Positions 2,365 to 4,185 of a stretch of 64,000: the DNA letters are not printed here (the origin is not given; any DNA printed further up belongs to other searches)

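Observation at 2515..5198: YcaO-domain gene with upstream stem-loop, candidate 59-aa leader ORF and divergent TrmB regulator (possible RiPP-like locus)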

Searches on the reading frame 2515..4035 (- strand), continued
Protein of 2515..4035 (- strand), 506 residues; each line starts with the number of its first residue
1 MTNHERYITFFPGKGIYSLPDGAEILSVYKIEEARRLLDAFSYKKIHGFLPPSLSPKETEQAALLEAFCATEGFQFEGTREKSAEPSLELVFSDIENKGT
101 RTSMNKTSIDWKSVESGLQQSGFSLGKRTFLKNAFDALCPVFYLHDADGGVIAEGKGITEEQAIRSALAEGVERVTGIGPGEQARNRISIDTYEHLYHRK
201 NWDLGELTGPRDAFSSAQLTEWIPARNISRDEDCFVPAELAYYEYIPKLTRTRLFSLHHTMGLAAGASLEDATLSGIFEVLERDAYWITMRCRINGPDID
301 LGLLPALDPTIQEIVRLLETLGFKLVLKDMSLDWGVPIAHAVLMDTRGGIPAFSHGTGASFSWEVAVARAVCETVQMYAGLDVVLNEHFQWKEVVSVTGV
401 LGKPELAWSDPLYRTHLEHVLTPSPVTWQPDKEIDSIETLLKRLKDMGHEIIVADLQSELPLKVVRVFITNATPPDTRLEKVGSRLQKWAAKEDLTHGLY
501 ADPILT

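Call 43: search_protein_families(library=pfam, proteins=[L013:110-1966:+, L013:1968-3227:+, L013:5094-6680:+, L016:41-1996:+, L016:2007-3269:+, L017:2007-3344:+, L014:540-2072:+, L018:5432-7018:+, L027:3849-5360:+, L015:2250-3578:-], max_evalue=0.001)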
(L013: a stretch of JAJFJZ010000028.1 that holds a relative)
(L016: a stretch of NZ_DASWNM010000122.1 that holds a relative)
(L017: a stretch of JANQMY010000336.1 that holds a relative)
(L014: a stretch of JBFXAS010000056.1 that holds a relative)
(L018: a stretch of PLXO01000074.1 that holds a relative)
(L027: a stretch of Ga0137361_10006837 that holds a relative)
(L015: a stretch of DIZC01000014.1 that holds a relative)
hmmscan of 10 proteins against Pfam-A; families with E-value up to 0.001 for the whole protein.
L013:110-1966:+ (618 aa): 0 families

L013:1968-3227:+ (419 aa): 1 family
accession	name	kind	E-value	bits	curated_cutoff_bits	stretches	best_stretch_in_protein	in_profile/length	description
PF02133.21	Transp_cyt_pur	-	8.4e-18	64.8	23.5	1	19-355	1-371/440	Permease for cytosine/purines, uracil, thiamine, allantoin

L013:5094-6680:+ (528 aa): 0 families

L016:41-1996:+ (651 aa): 0 families

L016:2007-3269:+ (420 aa): 1 family
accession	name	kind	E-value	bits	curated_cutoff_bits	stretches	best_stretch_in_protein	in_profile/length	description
PF02133.21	Transp_cyt_pur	-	7.4e-15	55.1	23.5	1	29-363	11-378/440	Permease for cytosine/purines, uracil, thiamine, allantoin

L017:2007-3344:+ (445 aa): 1 family
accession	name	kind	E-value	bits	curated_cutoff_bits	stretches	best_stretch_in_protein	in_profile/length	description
PF02133.21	Transp_cyt_pur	-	1.2e-11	44.5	23.5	1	40-383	1-378/440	Permease for cytosine/purines, uracil, thiamine, allantoin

L014:540-2072:+ (510 aa): 0 families

L018:5432-7018:+ (528 aa): 0 families

L027:3849-5360:+ (503 aa): 0 families

L015:2250-3578:- (442 aa): 0 families

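Call 44: search_protein_families(library=pfam, proteins=[L015:723-1445:-, L015:1417-2253:+, L018:6996-7799:-, L018:7819-8505:+, L027:5346-6215:-, L017:5345-6160:-, L017:562-1941:-, L027:271-1359:+, L014:5858-7225:+, L015:5608-6420:-], max_evalue=0.001)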
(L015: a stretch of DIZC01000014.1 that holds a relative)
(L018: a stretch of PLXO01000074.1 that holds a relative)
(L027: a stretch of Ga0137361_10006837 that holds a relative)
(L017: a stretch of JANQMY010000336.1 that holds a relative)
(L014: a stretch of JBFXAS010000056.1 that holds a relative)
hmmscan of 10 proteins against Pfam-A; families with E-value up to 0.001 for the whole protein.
L015:723-1445:- (240 aa): 1 family
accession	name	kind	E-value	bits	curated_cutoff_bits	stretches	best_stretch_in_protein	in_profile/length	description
PF02592.20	Vut_1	-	4.8e-31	108.6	27.2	1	54-209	3-149/152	Putative vitamin uptake transporter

L015:1417-2253:+ (278 aa): 1 family
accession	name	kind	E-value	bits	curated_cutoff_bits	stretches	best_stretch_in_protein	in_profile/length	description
PF08867.16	FRG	-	2.8e-19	70.3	25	1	46-142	3-91/94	FRG domain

L018:6996-7799:- (267 aa): 1 family
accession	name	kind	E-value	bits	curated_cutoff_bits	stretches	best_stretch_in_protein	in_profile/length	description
PF08867.16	FRG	-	1.3e-22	81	25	1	31-119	2-88/94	FRG domain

L018:7819-8505:+ (228 aa): 1 family
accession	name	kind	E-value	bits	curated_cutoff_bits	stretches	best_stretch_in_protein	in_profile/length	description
PF02592.20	Vut_1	-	6.5e-33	114.7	27.2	1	50-205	3-149/152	Putative vitamin uptake transporter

L027:5346-6215:- (289 aa): 1 family
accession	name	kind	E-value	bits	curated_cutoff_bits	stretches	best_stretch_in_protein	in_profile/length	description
PF08867.16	FRG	-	1.7e-19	70.9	25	1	49-145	2-89/94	FRG domain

L017:5345-6160:- (271 aa): 1 family
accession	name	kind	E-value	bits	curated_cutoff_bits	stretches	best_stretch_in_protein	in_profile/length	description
PF08867.16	FRG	-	2.5e-20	73.6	25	1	30-127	2-89/94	FRG domain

L017:562-1941:- (459 aa): 0 families

L027:271-1359:+ (362 aa): 2 families
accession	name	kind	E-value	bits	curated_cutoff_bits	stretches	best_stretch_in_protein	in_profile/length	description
PF13304.12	AAA_21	-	4e-11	44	27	1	89-143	251-304/304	AAA domain, putative AbiEii toxin, Type IV TA system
PF13175.12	AAA_15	-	6.4e-08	33.1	32.1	1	99-140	331-372/374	AAA ATPase domain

L014:5858-7225:+ (455 aa): 2 families
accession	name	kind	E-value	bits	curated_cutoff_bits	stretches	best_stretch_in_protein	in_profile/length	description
PF01170.24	UPF0020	-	7.7e-07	29.4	22.3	1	82-108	28-54/197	RMKL-like, methyltransferase domain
PF01555.25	N6_N4_Mtase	-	0.00032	21.2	26.7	0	83-106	182-205/221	DNA methylase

L015:5608-6420:- (270 aa): 1 family
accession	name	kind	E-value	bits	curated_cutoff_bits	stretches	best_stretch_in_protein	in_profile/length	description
PF13714.12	PEP_mutase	-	3.1e-78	263.1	31.5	1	11-245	1-239/240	Phosphoenolpyruvate phosphomutase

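Call 47: search_protein_families(library=padloc, proteins=[window:2515-4035:-, L018:6996-7799:-, L018:5432-7018:+, L013:5094-6680:+, L013:110-1966:+], max_evalue=0.01)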
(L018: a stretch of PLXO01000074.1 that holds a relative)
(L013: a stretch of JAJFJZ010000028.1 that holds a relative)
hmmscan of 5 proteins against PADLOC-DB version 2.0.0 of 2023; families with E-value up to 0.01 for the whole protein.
window:2515-4035:- (506 aa): 0 families

L018:6996-7799:- (267 aa): 14 families
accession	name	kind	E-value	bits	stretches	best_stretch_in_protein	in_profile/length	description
PDLC04937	PDC-S15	-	1.6e-52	176.7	1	2-261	12-250/254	-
PDLC04938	PDC-S15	-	6.6e-34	115.6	1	16-254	50-265/276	-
PDLC04931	PDC-S15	-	2.9e-28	97.4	1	27-255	60-268/282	-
PDLC04934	PDC-S15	-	3.4e-27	93.6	1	21-205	49-218/416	-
PDLC04940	PDC-S15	-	1.2e-17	62.4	2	60-120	98-156/280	-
PDLC04935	PDC-S15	-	1.6e-15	55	1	26-132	133-238/535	-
PDLC04936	PDC-S15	-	4.2e-14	50.6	1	16-119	29-125/300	-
PDLC04933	PDC-S15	-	3.7e-12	44.3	1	17-120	15-111/286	-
PDLC04932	PDC-S15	-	4.6e-10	37.4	1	30-119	41-141/324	-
PDLC04929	PDC-S15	-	4e-09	34.8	1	31-119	31-124/308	-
PDLC04927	PDC-S15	-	1.9e-08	31.6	1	21-119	28-118/422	-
PDLC04926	PDC-S15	-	1.6e-07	28.7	1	25-118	27-119/300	-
PDLC04939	PDC-S15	-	2.7e-05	21.3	1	30-124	30-116/487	-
PDLC04930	PDC-S15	-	0.00083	16.5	1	93-120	88-115/380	-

L018:5432-7018:+ (528 aa): 0 families

L013:5094-6680:+ (528 aa): 0 families

L013:110-1966:+ (618 aa): 0 families

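Call 63: find_homologous_proteins(query=A1, max_evalue=1e-20)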
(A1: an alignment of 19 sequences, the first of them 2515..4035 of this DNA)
Query A1 (19 sequences) (506 aa, profile of the alignment): 23 proteins with E <= 1e-20 among 8000 candidates.
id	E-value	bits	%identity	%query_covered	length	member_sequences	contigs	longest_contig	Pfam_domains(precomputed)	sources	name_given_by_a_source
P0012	5.9e-216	736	44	99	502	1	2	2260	PF02624.22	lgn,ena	-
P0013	2.6e-213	727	42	99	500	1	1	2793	PF02624.22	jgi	-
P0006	1.2e-212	725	51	99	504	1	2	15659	PF02624.22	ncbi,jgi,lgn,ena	-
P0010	8.9e-212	722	44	99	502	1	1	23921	PF02624.22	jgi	jgi:thiazole/oxazole-forming peptide maturase SagD family component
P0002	8.2e-211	719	60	99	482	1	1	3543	PF02624.22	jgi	jgi:thiazole/oxazole-forming peptide maturase SagD family component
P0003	4.8e-210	717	58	100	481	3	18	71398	PF02624.22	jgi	jgi:thiazole/oxazole-forming peptide maturase SagD family component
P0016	7.7e-210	716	40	99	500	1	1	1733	PF02624.22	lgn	-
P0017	3.4e-208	711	39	99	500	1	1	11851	PF02624.22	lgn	-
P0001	6.2e-208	710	100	100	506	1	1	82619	PF02624.22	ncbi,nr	ncbi:MAG: hypothetical protein JWO84_302 [Parcubacteria group bacterium]|nr:hypothetical protein [Pa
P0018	4.7e-205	700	38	98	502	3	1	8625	PF02624.22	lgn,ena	-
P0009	1.3e-203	695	46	98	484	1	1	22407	PF02624.22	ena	-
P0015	1.7e-203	695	39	99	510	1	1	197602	PF02624.22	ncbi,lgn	-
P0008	2.3e-202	691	49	96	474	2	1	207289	PF02624.22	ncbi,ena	-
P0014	3.5e-201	687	40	98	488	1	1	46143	PF02624.22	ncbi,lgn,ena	-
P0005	5.0e-198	677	54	99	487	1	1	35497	PF02624.22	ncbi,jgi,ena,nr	ncbi:MAG TPA: YcaO-like family protein [Candidatus Paceibacterota bacterium]|nr:YcaO-like family pro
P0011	3.5e-193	661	45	100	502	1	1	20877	PF02624.22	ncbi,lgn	-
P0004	2.8e-187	642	56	92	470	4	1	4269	PF02624.22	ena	-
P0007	1.9e-175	603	59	82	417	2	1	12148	PF02624.22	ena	-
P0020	3.5e-170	585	42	81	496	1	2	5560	PF02624.22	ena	-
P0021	1.1e-156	541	36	79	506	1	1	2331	PF02624.22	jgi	-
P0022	1.4e-150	520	32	79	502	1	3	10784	PF02624.22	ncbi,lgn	-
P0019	3.0e-145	503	44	81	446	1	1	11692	PF02624.22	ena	-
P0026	3.8e-124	433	53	54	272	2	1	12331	PF02624.22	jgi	jgi:ribosomal protein S12 methylthiotransferase accessory factor YcaO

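Call 67: find_encoding_contigs(protein=P0015, flank=5000, max_places=1)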
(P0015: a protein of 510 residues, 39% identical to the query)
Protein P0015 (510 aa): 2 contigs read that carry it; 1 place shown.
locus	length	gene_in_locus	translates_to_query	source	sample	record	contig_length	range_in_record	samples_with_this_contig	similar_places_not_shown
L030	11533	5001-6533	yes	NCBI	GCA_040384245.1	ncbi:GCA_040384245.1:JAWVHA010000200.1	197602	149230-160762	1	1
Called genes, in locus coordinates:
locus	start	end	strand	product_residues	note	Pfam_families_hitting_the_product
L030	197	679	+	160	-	PF08002:DUF1697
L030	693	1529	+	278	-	PF02353:CMAS, PF01209:Ubie_methyltran (weak), PF05175:MTS (weak), PF13489:Methyltransf_23, PF13847:Methyltransf_31, PF08241:Methyltransf_11, PF08242:Methyltransf_12, PF13649:Methyltransf_25, +1 more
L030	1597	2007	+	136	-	PF08570:DUF1761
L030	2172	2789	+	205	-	-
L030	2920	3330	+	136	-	PF00903:Glyoxalase, PF06983:3-dmu-9_3-mt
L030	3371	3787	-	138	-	-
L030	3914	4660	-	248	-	PF01978:TrmB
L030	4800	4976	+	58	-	-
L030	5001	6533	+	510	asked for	PF02624:YcaO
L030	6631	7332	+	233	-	-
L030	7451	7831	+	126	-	-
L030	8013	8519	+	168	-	PF01864:CarS-like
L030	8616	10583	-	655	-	-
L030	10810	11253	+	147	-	PF01047:MarR, PF12802:MarR_2, PF13463:HTH_27 (weak), PF09339:HTH_IclR (weak)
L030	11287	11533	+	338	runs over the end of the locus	PF25973:BSH_CzcB (faint)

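Call 68: find_encoding_contigs(protein=P0014, flank=5000, max_places=1)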
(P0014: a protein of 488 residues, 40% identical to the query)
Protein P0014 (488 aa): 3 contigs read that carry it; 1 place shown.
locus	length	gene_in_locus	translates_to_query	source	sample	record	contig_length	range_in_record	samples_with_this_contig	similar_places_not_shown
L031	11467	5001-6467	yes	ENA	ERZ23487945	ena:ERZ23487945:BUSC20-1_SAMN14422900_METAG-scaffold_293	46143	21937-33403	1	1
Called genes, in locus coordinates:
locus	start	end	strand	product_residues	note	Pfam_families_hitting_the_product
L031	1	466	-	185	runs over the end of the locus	PF01330:RuvA_N, PF00633:HHH (faint), PF14520:HHH_5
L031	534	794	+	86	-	PF01649:Ribosomal_S20p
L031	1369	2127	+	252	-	PF13462:Thioredoxin_4, PF13098:Thioredoxin_2 (weak), PF01323:DSBA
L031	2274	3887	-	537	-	PF01326:PPDK_N (weak), PF00391:PEP-utilizers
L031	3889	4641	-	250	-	PF01978:TrmB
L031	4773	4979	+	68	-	-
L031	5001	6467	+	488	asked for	PF02624:YcaO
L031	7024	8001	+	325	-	PF01699:Na_Ca_ex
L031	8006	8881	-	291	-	PF03462:PCRF, PF00472:RF-1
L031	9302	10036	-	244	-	-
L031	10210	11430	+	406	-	PF01541:GIY-YIG (weak), PF02151:UVR, PF08459:UvrC_RNaseH_dom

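Call 69: find_encoding_contigs(protein=P0010, flank=5000, max_places=1)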
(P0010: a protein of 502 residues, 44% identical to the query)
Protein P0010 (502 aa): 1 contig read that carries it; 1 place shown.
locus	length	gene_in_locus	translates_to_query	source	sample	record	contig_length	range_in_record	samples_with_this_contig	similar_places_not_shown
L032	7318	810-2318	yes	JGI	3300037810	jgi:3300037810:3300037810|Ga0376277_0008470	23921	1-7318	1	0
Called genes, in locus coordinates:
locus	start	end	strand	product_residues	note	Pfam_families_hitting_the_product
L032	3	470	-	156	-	?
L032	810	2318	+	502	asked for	PF02624:YcaO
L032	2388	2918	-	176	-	PF00719:Pyrophosphatase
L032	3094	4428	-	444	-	PF08529:NusA_N, PF00575:S1 (weak), PF13184:KH_NusA_1st, PF26594:KH_NusA_2nd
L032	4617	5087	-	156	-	-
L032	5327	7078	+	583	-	PF05157:MshEN, PF00437:T2SSE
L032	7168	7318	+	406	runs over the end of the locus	PF00482:T2SSF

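Call 70: find_encoding_contigs(protein=P0009, flank=5000, max_places=1)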
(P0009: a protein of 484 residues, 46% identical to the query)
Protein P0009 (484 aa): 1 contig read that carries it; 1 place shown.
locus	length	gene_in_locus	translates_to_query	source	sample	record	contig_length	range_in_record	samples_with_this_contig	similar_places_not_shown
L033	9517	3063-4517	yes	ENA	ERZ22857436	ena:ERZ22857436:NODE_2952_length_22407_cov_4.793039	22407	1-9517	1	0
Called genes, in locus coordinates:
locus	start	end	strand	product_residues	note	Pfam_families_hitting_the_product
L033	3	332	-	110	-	?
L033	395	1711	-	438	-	PF00239:Resolvase, PF07508:Recombinase, PF13408:Zn_ribbon_recom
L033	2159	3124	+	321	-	-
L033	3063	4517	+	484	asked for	PF02624:YcaO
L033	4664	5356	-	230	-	-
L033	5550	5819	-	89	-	-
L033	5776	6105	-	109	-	PF22296:bAvd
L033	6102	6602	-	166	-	-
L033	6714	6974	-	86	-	-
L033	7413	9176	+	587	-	-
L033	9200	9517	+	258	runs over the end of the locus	PF18734:HEPN_AbiU2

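Call 74: search_protein_representatives(alignment_id=A1)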
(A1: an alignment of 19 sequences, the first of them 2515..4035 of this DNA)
Query: 19 sequences, 496 profile positions. Proteins with E-value up to 0.001 (for the whole library): 11747; up to 1e-10: 6121; up to 1e-30: 140. The best 150 are listed.
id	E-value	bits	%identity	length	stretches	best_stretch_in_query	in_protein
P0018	1.5e-205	700.1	-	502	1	1-496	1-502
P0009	4.0e-204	695.4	-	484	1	7-496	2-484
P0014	1.1e-201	687.3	-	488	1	3-496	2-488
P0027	5.2e-180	615.8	-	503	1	4-496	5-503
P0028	1.7e-167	574.6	-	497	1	6-496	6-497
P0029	1.6e-151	521.9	-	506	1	4-496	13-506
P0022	4.4e-151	520.4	-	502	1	8-496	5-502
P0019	9.5e-146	502.8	-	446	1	80-496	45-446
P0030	4.8e-141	487.3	-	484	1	4-496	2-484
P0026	1.2e-124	433.2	-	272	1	227-496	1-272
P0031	6.7e-121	420.9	-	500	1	7-496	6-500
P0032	6.0e-120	417.8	-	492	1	11-496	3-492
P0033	2.0e-117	409.4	-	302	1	192-496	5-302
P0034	3.3e-114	398.8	-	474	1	34-496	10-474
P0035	7.4e-112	391.1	-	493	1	5-496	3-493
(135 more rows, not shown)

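Call 81: find_encoding_contigs(protein=P0001, flank=10000, max_places=1)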
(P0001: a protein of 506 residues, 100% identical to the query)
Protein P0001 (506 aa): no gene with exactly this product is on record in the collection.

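Call 104: find_encoding_contigs(protein=P0002, flank=3000, max_places=1)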
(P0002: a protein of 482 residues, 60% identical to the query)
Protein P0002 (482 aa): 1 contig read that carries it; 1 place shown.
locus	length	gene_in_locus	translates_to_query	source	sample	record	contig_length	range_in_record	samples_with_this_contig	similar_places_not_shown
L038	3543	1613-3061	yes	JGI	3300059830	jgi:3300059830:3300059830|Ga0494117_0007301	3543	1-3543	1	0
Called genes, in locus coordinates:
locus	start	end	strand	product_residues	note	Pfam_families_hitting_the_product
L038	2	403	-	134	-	?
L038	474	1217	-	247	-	PF01978:TrmB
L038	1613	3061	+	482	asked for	PF02624:YcaO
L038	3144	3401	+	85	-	PF04226:Transgly_assoc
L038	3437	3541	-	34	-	?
